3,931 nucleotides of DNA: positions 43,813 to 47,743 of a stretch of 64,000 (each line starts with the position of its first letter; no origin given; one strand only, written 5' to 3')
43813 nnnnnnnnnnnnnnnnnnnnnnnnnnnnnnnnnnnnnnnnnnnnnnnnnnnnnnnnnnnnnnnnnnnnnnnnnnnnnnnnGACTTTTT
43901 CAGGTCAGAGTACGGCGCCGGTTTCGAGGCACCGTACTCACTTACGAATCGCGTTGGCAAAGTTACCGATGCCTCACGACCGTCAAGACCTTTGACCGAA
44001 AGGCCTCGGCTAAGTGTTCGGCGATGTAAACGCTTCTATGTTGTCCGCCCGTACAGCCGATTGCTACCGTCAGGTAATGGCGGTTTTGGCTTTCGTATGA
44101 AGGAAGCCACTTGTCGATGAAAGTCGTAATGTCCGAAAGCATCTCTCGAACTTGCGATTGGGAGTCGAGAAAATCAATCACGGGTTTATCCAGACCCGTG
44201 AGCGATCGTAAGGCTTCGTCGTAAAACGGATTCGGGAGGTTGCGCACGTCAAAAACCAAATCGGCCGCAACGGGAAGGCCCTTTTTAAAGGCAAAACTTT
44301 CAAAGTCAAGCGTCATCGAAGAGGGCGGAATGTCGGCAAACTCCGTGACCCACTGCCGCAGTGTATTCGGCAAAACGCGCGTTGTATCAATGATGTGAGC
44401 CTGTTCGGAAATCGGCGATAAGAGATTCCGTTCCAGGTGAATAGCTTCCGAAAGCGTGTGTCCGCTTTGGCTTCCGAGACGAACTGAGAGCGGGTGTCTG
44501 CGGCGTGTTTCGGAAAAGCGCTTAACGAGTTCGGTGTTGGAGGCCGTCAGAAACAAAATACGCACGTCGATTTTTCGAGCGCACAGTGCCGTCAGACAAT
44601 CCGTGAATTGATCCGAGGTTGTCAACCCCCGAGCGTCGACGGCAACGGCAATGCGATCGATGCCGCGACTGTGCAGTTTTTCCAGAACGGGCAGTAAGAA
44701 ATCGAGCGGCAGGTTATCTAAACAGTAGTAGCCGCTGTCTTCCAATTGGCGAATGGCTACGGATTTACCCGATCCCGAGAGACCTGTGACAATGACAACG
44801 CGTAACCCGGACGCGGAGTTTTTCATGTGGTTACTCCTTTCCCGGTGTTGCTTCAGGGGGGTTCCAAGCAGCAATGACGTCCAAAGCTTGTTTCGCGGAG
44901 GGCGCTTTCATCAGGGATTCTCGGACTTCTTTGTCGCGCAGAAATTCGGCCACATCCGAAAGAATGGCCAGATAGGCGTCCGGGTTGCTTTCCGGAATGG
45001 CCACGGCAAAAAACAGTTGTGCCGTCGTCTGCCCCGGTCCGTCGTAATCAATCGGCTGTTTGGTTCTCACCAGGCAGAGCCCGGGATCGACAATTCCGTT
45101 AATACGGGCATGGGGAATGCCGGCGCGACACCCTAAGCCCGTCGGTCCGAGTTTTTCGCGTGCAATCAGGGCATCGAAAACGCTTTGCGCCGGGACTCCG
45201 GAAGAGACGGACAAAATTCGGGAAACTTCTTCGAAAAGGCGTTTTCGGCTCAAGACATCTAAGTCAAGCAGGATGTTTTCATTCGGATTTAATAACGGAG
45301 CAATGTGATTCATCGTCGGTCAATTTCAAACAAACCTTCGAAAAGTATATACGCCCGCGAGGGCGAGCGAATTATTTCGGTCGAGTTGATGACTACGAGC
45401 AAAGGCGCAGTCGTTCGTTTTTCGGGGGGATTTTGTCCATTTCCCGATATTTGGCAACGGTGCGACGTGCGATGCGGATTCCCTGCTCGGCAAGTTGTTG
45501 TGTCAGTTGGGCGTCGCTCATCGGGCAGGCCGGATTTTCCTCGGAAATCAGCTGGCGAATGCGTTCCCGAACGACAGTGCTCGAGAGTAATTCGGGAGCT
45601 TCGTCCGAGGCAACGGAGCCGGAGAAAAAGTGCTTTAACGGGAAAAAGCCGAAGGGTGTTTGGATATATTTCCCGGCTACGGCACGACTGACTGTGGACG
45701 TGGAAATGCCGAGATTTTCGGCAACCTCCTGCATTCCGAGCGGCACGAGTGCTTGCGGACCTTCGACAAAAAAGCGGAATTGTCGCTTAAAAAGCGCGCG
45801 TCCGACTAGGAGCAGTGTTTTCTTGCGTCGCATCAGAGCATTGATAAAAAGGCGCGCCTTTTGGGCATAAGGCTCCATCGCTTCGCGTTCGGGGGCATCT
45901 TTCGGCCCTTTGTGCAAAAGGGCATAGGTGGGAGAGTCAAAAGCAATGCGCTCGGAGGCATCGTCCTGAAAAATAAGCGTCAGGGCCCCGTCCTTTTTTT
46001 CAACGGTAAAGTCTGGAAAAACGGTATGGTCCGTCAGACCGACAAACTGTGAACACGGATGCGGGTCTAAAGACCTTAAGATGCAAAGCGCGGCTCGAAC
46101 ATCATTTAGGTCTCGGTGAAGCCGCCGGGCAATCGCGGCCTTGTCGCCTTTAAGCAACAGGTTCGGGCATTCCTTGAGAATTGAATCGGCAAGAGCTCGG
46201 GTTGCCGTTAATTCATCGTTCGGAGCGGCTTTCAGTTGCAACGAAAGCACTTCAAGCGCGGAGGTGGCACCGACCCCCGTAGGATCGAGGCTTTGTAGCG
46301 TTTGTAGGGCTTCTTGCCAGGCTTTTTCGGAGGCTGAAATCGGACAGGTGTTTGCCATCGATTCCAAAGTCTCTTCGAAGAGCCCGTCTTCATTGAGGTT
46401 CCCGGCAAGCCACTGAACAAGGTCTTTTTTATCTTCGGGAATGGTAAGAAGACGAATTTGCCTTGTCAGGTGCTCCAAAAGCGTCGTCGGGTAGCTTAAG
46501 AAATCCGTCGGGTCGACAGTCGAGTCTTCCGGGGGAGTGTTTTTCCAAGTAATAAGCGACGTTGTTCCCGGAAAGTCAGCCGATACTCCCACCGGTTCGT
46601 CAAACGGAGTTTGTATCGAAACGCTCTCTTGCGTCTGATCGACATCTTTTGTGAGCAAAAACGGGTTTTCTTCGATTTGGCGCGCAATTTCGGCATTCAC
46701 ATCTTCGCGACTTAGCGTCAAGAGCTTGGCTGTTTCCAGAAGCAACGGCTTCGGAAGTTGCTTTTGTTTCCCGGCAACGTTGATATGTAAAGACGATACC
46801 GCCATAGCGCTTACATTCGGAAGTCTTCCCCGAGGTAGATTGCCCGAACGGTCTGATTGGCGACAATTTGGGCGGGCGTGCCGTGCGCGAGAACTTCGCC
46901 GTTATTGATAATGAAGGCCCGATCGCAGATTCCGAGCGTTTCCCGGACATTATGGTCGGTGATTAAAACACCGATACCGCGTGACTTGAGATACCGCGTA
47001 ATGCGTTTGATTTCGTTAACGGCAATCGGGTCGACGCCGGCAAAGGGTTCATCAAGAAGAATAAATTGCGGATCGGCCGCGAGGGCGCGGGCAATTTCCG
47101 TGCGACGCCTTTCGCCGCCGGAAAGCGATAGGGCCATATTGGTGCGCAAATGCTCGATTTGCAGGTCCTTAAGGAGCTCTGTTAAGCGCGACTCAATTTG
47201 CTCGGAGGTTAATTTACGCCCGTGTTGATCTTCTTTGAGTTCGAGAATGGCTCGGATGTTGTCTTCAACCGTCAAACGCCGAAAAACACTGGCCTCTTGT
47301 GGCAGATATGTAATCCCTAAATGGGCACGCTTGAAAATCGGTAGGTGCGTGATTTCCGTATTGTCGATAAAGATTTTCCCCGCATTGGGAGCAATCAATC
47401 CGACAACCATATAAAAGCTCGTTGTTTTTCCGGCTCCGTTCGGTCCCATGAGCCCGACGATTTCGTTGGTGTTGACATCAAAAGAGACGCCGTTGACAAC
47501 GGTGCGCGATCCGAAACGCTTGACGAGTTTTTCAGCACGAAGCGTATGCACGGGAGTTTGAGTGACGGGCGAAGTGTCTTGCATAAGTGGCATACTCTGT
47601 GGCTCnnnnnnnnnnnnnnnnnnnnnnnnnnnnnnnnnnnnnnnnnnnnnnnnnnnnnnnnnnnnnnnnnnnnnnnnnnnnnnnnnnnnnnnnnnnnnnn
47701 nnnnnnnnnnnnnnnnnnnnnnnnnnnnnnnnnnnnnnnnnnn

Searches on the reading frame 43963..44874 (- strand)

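Call 7: search_protein_families(library=pfam, proteins=[window:43963-44874:-])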
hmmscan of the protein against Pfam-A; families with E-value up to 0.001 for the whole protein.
window:43963-44874:- (303 aa): 3 families
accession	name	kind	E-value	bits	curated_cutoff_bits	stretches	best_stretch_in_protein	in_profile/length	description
PF22740.1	PapZ_C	-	2.6e-44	150.7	27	1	187-303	1-118/121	RapZ C-terminal domain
PF03668.21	RapZ-like_N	-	7.9e-39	133.4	25.4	1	25-178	2-152/158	RapZ-like N-terminal domain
PF25199.1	nSTAND_NTPase5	-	0.00039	20.7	34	0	17-44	32-61/145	Novel STAND NTPase 5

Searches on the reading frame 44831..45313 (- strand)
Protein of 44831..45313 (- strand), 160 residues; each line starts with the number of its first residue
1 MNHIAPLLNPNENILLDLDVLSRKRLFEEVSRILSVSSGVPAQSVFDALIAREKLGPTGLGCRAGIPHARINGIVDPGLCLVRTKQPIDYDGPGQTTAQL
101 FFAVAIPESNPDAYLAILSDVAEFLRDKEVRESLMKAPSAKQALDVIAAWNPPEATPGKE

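Call 35: search_protein_families(library=ncbifam, proteins=[window:44831-45313:-])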
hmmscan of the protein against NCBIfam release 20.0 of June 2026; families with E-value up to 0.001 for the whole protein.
window:44831-45313:- (160 aa): 9 families
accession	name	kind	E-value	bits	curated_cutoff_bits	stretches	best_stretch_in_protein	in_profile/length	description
TIGR01419.1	nitro_reg_IIA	equivalog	2.8e-29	101.9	138.7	1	6-146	4-142/145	PTS IIA-like nitrogen regulatory protein PtsN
NF008145.0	PRK10896.1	equivalog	3.7e-18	65.7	221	1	19-148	24-154/161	PTS IIA-like nitrogen regulatory protein PtsN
TIGR00848.1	fruA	subfamily_domain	1.1e-17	64.2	103.5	1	10-134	3-129/129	fructose PTS transporter subunit IIA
NF007293.0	PRK09765.1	equivalog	2.8e-11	42.7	763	1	12-147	11-149/639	PTS 2-O-a-mannosyl-D-glycerate transporter subunit IIABC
NF007389.0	PRK09913.1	equivalog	4.2e-09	36.5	151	1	13-148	8-143/148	PTS fructose transporter subunit IIA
NF011663.0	PRK15083.1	subfamily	1.7e-05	23.1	589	1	12-149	500-636/639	PTS mannitol transporter subunit IICBA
NF007236.0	PRK09665.1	equivalog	0.00013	21.8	139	1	36-141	27-136/150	PTS galactitol transporter subunit IIA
NF008319.0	PRK11109.1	equivalog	0.00015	21.1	302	1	13-146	8-138/376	fused PTS fructose transporter subunit IIA/HPr protein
NF007358.0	PRK09854.1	equivalog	0.00064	19.9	192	1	65-148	64-145/147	PTS mannitol transporter subunit IIA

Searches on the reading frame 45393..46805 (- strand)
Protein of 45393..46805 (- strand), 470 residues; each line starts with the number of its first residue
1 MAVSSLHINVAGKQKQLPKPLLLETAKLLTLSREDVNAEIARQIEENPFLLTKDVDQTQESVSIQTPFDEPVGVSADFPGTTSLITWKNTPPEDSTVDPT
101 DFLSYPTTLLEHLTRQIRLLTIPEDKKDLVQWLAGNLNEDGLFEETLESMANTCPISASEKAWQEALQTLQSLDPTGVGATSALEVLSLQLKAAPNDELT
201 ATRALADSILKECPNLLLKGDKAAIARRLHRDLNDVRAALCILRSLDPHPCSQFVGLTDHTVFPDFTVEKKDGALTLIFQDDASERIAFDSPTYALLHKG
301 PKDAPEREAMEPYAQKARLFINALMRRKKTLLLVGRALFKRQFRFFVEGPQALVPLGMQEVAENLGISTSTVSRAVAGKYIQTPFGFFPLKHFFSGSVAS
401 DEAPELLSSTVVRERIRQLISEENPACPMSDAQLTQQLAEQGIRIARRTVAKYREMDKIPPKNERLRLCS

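Call 7: search_protein_families(library=pfam, proteins=[window:45393-46805:-])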
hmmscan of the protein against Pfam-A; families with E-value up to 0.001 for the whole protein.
window:45393-46805:- (470 aa): 3 families
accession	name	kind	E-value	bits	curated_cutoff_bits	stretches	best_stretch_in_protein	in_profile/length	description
PF04552.19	Sigma54_DBD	-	1.1e-51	175.2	22.8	1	313-465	7-158/160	Sigma-54, DNA binding domain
PF04963.19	Sigma54_CBD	-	4.1e-38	131.4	22.9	1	101-289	4-181/185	Sigma-54 factor, core binding domain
PF00309.25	Sigma54_AID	-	0.00074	19.7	23.8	1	14-50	8-44/46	Sigma-54 factor, Activator interacting domain (AID)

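Call 35: search_protein_families(library=ncbifam, proteins=[window:45393-46805:-])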
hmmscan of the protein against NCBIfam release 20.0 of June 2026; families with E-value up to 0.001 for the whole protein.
window:45393-46805:- (470 aa): 7 families
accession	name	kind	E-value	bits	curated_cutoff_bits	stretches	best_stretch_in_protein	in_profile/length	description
TIGR02395.1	rpoN_sigma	equivalog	3e-102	342.9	277.35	1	13-465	2-433/434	RNA polymerase factor sigma-54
NF004595.0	PRK05932.1-2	equivalog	4e-87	293.1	513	1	19-468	16-483/484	RNA polymerase factor sigma-54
NF009118.0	PRK12469.1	subfamily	4.1e-86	289.7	396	1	11-467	8-480/483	RNA polymerase factor sigma-54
NF004598.0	PRK05932.1-5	equivalog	4.5e-83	279.7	621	1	90-465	129-501/504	RNA polymerase factor sigma-54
NF004596.0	PRK05932.1-3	subfamily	4.6e-72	243.6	499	1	92-467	138-506/515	RNA polymerase factor sigma-54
NF004597.0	PRK05932.1-4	equivalog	8.7e-56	189.4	817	1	137-468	148-476/477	RNA polymerase factor sigma-54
NF004602.0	PRK05932.2-4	equivalog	6.1e-46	157.1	506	1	32-468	29-411/416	RNA polymerase factor sigma-54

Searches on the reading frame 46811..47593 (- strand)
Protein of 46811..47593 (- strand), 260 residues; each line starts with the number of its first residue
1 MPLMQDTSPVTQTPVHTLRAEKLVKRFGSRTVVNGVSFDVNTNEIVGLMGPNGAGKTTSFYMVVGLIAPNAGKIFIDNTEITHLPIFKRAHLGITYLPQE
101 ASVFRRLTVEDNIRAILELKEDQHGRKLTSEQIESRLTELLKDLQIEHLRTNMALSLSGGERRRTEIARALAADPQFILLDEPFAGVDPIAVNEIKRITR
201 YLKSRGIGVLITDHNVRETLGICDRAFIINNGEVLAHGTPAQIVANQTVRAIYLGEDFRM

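Call 7: search_protein_families(library=pfam, proteins=[window:46811-47593:-])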
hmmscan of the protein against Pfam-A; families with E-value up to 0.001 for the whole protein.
window:46811-47593:- (260 aa): 3 families
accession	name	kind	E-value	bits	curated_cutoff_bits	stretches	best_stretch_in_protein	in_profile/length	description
PF00005.33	ABC_tran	-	9.6e-34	117.4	25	1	33-185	1-137/137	ABC transporter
PF12399.14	BCA_ABC_TP_C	-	8.5e-10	38.5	25.5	1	233-258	1-26/27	Branched-chain amino acid ATP-binding cassette transporter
PF13304.12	AAA_21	-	0.00017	22.2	27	0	171-215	252-299/304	AAA domain, putative AbiEii toxin, Type IV TA system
